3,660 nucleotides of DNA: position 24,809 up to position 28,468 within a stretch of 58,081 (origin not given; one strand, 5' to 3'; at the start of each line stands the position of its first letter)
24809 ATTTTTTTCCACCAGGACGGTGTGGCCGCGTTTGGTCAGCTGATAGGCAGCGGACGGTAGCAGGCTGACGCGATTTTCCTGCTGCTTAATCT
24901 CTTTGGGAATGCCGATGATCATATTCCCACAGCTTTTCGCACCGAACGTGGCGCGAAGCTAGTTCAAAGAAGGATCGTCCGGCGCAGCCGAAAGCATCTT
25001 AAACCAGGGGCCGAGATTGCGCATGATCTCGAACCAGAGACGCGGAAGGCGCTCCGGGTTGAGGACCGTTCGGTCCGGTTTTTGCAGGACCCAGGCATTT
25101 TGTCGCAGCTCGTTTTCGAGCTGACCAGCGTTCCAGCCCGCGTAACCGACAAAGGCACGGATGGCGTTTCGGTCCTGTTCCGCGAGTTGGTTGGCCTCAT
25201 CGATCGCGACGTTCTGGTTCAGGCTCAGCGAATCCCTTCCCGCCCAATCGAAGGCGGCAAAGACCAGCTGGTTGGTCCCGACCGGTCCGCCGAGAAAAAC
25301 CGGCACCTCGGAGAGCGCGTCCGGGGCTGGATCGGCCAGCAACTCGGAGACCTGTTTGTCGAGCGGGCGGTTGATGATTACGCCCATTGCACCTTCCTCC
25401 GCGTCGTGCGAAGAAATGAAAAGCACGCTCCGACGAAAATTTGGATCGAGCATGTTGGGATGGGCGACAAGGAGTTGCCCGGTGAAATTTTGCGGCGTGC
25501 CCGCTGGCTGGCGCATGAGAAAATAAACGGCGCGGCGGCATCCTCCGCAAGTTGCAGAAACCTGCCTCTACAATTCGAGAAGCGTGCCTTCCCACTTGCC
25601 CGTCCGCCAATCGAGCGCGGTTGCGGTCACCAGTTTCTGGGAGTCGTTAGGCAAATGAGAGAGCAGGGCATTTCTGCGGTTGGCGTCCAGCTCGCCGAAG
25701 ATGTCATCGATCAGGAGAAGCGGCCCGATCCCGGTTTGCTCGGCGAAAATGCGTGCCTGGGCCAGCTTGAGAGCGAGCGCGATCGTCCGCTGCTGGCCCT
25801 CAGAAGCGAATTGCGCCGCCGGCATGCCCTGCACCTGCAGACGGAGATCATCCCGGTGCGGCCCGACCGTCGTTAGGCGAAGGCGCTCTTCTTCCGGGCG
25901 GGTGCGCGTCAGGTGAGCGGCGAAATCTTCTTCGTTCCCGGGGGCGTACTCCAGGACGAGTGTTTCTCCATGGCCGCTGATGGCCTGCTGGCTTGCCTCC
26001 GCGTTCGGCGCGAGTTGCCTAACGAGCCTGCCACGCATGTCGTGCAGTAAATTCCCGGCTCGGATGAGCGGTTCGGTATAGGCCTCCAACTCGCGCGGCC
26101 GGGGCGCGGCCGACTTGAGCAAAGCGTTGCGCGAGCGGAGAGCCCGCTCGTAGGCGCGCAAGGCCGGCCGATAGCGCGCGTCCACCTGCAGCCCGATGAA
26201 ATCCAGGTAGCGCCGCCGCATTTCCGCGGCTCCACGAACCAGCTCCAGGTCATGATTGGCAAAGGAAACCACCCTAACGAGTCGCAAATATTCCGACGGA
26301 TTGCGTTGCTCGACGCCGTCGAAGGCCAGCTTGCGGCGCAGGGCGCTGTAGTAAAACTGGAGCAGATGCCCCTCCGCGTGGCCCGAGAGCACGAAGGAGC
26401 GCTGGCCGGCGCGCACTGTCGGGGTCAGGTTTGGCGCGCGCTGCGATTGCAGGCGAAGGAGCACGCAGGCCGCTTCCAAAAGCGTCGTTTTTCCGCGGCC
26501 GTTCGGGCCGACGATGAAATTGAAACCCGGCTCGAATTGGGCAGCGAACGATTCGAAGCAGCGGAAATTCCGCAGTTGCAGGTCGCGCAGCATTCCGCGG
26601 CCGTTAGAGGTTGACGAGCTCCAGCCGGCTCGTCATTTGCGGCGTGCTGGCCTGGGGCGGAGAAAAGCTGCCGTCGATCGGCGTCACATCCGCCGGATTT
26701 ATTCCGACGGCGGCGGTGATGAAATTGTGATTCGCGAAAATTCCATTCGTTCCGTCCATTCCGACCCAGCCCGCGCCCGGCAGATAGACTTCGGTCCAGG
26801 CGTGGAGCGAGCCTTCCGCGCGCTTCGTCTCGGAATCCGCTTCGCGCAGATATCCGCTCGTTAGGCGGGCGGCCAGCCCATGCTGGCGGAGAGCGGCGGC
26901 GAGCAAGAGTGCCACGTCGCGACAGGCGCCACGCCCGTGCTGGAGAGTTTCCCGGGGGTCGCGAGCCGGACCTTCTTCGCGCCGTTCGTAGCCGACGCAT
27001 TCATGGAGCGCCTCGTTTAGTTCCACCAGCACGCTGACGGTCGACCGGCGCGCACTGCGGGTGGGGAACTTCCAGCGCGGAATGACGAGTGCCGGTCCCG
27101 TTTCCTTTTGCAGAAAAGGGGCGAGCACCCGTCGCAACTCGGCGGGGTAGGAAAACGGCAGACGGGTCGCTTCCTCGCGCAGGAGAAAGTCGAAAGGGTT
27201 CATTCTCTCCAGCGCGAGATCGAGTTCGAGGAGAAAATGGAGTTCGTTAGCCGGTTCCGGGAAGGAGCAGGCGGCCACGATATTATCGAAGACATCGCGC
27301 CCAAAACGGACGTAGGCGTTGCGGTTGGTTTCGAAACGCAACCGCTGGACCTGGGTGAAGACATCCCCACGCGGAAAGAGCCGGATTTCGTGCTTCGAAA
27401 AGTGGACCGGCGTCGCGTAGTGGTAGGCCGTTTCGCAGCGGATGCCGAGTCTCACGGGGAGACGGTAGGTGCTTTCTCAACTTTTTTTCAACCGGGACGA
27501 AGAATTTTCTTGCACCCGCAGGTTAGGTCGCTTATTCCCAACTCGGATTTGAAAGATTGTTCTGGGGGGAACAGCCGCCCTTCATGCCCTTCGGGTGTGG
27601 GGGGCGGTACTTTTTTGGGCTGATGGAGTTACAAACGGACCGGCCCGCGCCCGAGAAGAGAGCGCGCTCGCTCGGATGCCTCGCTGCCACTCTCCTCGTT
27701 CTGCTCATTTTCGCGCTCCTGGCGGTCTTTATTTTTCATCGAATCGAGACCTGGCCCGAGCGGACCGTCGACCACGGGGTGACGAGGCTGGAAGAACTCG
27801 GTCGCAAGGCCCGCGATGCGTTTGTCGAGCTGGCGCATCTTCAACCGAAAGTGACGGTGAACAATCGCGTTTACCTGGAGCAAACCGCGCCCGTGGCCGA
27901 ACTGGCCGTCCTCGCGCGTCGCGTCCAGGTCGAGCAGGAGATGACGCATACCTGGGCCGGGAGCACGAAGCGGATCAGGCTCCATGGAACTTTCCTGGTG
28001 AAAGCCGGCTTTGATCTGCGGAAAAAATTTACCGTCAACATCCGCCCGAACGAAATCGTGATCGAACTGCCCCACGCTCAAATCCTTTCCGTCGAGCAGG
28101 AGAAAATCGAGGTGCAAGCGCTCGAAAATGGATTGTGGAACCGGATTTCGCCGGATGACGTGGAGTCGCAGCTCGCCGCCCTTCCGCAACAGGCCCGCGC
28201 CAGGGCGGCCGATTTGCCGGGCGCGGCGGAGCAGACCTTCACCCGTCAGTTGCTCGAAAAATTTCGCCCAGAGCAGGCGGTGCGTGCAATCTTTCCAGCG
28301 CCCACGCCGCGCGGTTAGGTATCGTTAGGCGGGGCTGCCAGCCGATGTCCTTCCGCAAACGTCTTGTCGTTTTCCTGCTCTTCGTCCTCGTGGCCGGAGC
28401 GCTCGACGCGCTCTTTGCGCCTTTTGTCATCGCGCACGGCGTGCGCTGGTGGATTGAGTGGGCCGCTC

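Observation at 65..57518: Hyper-abundant 8/9-mer (G)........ in genes and spacers, both orientations, about one per 0.9 kb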

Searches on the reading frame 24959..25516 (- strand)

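Call 45: search_protein_families(library=pfam, proteins=[window:24959-25516:-], max_evalue=0.01)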
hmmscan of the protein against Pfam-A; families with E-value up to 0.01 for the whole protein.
window:24959-25516:- (185 aa): 1 family
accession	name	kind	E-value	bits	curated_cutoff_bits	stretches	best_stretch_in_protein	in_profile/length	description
PF02622.21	DUF179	-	2.7e-35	122.1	27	1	20-169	1-157/157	AlgH-like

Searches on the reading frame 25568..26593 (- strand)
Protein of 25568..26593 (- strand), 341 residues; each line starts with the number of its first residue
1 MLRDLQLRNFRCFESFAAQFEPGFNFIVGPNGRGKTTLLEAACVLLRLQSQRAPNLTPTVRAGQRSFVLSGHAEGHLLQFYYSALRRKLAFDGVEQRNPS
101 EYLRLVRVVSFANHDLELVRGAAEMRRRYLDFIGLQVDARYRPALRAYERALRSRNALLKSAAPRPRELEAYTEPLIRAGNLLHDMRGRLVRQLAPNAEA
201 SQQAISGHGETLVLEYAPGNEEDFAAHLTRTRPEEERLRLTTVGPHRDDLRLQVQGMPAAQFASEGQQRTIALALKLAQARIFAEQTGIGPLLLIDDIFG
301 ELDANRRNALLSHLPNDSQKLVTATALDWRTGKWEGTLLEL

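Call 45: search_protein_families(library=pfam, proteins=[window:25568-26593:-], max_evalue=0.01)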
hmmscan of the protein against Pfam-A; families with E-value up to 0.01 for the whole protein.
window:25568-26593:- (341 aa): 9 families
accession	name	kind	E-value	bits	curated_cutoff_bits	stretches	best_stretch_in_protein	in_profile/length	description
PF02463.25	SMC_N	-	1.3e-15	57.9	40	1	1-324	1-196/220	RecF/RecN/SMC N terminal domain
PF13476.12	AAA_23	-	6.6e-12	46.9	27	1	5-55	2-52/201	AAA domain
PF13175.12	AAA_15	-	6e-10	39.7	32.1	1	1-47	1-48/374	AAA ATPase domain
PF13304.12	AAA_21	-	6.5e-08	33.4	27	1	24-48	1-25/304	AAA domain, putative AbiEii toxin, Type IV TA system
PF13555.12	AAA_29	-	2e-05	24.7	27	1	2-52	1-52/61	P-loop containing region of AAA domain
PF13191.12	AAA_16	-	0.0009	20.2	32.6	0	17-100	19-85/167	AAA ATPase domain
PF13514.12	AAA_27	-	0.00099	19.2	22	1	2-46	3-50/206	AAA domain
PF01637.24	ATPase_2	-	0.0014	19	33.2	0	22-52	20-50/225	ATPase domain predominantly from Archaea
PF00005.33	ABC_tran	-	0.0016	19.4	25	0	26-49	15-38/137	ABC transporter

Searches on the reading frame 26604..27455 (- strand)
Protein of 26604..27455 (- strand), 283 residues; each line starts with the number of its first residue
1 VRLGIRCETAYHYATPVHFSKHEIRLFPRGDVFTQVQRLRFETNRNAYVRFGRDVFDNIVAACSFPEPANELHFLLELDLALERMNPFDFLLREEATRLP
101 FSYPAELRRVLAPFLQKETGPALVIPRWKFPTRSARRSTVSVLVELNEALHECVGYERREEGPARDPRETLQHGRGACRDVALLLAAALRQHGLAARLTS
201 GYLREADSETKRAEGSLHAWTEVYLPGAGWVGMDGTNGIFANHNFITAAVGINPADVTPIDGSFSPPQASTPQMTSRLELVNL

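Call 45: search_protein_families(library=pfam, proteins=[window:26604-27455:-], max_evalue=0.01)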
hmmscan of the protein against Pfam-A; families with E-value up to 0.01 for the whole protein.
window:26604-27455:- (283 aa): 3 families
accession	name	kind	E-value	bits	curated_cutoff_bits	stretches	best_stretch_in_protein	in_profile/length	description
PF01841.26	Transglut_core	-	1.3e-18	67.7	23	1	141-234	16-107/108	Transglutaminase-like superfamily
PF08379.15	Bact_transglu_N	-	1.3e-13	51.9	27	1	5-75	3-74/80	Bacterial transglutaminase-like N-terminal region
PF13471.12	Transglut_core3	-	0.0032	17.8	26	1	173-223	53-97/117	Transglutaminase-like superfamily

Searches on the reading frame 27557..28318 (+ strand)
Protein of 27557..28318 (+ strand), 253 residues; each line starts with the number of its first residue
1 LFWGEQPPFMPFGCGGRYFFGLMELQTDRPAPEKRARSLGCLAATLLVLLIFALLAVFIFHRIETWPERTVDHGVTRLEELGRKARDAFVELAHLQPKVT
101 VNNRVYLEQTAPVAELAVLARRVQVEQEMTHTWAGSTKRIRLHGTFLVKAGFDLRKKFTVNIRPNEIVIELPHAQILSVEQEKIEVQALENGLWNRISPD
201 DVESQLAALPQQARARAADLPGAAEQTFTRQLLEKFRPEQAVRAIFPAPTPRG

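Call 45: search_protein_families(library=pfam, proteins=[window:27557-28318:+], max_evalue=0.01)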
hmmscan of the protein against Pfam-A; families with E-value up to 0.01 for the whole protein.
window:27557-28318:+ (253 aa): 1 family
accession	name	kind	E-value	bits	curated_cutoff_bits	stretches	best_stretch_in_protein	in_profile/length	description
PF14014.11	DUF4230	-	6e-08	33.4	27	1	115-219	8-119/148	Protein of unknown function (DUF4230)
